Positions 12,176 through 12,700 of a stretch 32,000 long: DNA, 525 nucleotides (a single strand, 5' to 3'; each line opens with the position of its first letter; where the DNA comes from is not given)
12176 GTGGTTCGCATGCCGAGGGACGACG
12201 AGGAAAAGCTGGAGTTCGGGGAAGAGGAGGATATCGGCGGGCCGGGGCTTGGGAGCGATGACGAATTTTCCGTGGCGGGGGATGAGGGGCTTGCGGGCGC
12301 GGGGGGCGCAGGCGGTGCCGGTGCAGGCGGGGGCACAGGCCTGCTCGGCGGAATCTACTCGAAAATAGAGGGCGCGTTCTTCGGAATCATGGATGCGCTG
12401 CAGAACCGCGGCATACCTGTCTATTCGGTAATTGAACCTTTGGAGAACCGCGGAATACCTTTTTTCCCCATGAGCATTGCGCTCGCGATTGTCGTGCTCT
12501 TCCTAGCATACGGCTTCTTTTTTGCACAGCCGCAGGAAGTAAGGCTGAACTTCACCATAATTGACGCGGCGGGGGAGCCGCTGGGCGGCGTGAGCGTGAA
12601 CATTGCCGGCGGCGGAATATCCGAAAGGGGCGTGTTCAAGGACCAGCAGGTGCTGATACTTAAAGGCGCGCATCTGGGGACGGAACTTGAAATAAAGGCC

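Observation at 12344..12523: Shared N-terminal motif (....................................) preceding the TM helix in all three giants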

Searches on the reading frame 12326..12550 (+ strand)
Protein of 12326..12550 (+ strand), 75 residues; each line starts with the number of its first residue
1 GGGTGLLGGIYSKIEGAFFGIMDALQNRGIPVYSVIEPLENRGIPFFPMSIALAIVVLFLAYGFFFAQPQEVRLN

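Call 10: search_protein_families(library=pfam, proteins=[window:12326-12550:+], max_evalue=10)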
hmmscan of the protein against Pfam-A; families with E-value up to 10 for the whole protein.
window:12326-12550:+ (75 aa): 0 families

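Call 11: search_protein_families(library=ncbifam, proteins=[window:12326-12550:+], max_evalue=10)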
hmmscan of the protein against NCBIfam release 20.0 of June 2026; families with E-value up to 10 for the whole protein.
window:12326-12550:+ (75 aa): 0 families
